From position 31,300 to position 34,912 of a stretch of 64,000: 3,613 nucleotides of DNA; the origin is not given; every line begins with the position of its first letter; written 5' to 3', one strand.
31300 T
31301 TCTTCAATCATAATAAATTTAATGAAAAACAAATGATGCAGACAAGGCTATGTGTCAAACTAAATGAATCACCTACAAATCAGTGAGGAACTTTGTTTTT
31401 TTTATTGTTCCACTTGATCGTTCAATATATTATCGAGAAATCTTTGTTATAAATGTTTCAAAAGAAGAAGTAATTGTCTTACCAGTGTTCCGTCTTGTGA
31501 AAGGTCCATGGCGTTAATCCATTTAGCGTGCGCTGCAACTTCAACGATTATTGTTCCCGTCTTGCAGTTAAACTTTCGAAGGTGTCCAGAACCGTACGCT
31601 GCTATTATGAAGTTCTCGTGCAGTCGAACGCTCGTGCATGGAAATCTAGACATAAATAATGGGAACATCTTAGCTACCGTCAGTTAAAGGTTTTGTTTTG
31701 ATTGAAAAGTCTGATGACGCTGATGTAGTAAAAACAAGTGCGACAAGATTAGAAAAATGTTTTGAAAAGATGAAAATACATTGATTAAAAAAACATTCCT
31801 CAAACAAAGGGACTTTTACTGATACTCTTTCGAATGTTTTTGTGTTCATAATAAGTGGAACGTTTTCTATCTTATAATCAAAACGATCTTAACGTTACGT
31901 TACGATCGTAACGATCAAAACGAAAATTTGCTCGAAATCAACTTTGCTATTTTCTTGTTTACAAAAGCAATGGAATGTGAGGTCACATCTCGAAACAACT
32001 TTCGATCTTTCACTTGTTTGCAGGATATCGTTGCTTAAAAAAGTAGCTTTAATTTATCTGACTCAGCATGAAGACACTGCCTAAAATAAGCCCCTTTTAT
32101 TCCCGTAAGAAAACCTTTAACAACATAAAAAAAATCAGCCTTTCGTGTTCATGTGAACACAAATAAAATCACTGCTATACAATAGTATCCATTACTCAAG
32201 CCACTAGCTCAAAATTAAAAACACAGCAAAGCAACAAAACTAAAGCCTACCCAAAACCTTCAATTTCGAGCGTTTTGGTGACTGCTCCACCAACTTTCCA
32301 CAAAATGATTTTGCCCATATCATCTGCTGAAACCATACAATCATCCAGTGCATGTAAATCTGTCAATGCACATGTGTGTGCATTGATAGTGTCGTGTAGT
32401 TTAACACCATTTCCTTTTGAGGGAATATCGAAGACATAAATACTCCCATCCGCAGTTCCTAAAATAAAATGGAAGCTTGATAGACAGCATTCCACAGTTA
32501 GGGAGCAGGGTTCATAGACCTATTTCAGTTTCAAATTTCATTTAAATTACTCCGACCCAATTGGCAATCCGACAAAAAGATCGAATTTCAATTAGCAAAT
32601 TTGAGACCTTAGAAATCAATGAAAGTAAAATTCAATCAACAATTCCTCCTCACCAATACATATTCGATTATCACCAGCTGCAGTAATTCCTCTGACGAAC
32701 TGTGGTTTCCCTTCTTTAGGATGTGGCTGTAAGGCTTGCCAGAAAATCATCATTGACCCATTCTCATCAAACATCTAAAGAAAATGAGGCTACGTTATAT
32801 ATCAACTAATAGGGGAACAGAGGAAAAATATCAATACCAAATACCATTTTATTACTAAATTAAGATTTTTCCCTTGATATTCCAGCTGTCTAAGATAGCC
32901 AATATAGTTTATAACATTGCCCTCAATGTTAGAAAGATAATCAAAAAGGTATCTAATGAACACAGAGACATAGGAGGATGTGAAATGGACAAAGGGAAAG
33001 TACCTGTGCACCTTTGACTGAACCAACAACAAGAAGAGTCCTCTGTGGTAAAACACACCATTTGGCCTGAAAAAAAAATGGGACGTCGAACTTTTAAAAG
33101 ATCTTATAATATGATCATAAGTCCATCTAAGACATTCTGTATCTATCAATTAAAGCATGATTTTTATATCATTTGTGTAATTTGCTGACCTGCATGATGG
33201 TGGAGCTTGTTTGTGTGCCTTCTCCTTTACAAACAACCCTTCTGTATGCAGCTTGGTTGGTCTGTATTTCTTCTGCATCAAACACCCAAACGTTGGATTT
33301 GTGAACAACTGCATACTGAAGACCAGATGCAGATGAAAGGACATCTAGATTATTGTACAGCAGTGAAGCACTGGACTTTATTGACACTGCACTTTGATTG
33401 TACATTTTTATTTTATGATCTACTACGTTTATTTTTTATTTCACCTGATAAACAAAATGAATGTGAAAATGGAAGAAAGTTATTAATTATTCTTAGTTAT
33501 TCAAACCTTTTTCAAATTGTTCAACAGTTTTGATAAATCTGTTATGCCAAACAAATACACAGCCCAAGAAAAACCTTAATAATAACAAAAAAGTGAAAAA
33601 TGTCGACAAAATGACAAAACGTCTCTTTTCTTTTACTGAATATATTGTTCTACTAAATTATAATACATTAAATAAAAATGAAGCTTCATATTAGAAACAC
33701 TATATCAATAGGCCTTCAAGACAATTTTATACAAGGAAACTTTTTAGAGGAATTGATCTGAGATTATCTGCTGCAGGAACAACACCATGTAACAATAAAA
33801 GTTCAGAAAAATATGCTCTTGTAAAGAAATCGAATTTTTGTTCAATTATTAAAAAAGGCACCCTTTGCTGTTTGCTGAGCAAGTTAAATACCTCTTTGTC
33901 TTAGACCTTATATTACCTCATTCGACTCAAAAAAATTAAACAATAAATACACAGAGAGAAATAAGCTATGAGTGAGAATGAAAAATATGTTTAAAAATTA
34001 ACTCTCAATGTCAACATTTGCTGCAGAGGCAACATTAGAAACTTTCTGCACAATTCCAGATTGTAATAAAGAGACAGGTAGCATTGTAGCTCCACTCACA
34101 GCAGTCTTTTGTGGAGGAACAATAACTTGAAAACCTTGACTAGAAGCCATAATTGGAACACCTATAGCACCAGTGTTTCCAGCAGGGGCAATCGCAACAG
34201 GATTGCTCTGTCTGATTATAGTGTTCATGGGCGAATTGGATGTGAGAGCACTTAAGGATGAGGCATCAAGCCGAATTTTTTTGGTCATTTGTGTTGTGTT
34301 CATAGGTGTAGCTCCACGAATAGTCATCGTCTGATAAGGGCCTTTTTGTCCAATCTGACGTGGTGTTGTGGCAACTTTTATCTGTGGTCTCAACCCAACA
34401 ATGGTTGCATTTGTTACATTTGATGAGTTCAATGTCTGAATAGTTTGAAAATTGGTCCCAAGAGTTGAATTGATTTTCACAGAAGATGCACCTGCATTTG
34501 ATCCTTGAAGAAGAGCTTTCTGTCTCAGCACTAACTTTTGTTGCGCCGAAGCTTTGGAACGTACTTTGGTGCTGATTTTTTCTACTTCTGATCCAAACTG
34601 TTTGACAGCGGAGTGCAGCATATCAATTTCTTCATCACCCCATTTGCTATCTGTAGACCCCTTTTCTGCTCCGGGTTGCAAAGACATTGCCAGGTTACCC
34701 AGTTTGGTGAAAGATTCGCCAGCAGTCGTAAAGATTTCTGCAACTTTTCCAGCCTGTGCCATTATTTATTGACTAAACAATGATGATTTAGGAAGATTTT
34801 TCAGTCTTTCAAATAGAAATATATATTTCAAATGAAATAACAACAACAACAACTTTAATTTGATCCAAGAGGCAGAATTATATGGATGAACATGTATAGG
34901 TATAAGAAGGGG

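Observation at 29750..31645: Complete intronless orphan GPCR nested antisense inside an intron of the WDR54-like gene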

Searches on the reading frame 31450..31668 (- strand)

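Call 3: search_protein_families(library=pfam, proteins=[window:31450-31668:-], max_evalue=0.1)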
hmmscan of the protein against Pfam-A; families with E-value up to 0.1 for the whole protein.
seq(73 aa): 10 families
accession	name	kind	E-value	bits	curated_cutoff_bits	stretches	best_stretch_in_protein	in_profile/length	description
PF21031.3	WDR54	-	2.6e-08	33.8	26.6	1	9-59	213-263/334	WDR54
PF24805.1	EIF3I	-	0.00072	19.2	200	1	15-62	155-202/324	EIF3I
PF25173.1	Beta-prop_WDR3_1st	-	0.003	17.7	154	1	14-62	37-85/184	WDR3 first beta-propeller domain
PF25172.1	Beta-prop_WDR3_2nd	-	0.015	15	140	1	11-61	43-93/293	WDR3 second beta-propeller domain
PF24796.1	WDR55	-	0.021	14.3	200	1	14-63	229-279/296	WDR55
PF23342.1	WDR90_beta-prop_4th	-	0.03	13.9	50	1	9-63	50-104/312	WDR90, 4th beta-propeller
PF23393.2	Beta-prop_WDR90_POC16_2nd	-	0.036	13.7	60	1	17-62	47-92/291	WDR90/POC16, second beta-propeller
PF25175.1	Beta-prop_WDR5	-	0.04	13.6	250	1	11-63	99-151/296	WDR5 beta-propeller domain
PF12894.13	ANAPC4_WD40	-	0.073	13.7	22.9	1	16-56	48-88/91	Anaphase-promoting complex subunit 4 WD40 domain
PF23414.1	Beta-prop_EML_2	-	0.077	12.8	90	1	11-63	44-96/266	Echinoderm microtubule-associated protein second beta-propeller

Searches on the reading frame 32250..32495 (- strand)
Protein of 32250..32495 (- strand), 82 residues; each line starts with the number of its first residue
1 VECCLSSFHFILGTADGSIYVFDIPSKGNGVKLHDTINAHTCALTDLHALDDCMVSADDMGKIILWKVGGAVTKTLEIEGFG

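Call 3: search_protein_families(library=pfam, proteins=[window:32250-32495:-], max_evalue=0.1)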
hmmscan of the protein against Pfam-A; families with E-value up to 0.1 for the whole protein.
seq(82 aa): 8 families
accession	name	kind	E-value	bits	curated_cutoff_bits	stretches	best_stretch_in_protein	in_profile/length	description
PF21031.3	WDR54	-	1.7e-09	37.7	26.6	1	6-82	128-212/334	WDR54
PF23409.1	Beta-prop_EML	-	0.0021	18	88.2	1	9-77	169-236/267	Echinoderm microtubule-associated protein first beta-propeller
PF25173.1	Beta-prop_WDR3_1st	-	0.0045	17.1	154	1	8-69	42-101/184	WDR3 first beta-propeller domain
PF23383.1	Beta-prop_IFT140_1st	-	0.011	14.9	27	1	11-68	76-131/406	IFT140 first beta-propeller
PF23761.1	Beta-prop_DCAF4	-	0.012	14.9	27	1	13-68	200-258/353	DDB1- and CUL4-associated factor 4 beta-propeller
PF24796.1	WDR55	-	0.015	14.8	200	1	11-67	69-123/296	WDR55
PF25171.1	Beta-prop_WDR36-Utp21_1st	-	0.018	14.9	80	1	12-67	167-221/266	WDR36/Utp21 first beta-propeller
PF25047.1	Beta-prop_TEP1_2nd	-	0.021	14.4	89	1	11-71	151-207/255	TEP-1 second beta-propeller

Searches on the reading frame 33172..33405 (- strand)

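Call 3: search_protein_families(library=pfam, proteins=[window:33172-33405:-], max_evalue=0.1)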
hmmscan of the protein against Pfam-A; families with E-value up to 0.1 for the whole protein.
seq(78 aa): 1 family
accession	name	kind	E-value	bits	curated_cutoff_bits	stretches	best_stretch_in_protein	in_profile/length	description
PF21390.2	Irp3-like_C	-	0.071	14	27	1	6-39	5-38/100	Thiazolinyl imine reductase Irp3-like, C-terminal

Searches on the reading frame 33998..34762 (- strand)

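Call 3: search_protein_families(library=pfam, proteins=[window:34001-34762:-], max_evalue=0.1)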
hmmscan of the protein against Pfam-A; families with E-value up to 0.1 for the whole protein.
seq(254 aa): 2 families
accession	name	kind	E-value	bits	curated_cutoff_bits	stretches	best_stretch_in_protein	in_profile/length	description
PF18239.8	HA1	-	0.037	14.6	26.3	0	15-65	2-50/90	Hemagglutinin I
PF15963.11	Myb_DNA-bind_7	-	0.06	13.6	31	0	36-73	6-43/88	Myb DNA-binding like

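Call 53: search_protein_families(library=pfam, proteins=[window:33998-34762:-], max_evalue=0.01)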
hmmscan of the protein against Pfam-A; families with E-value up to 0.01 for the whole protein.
window:33998-34762:- (254 aa): 0 families
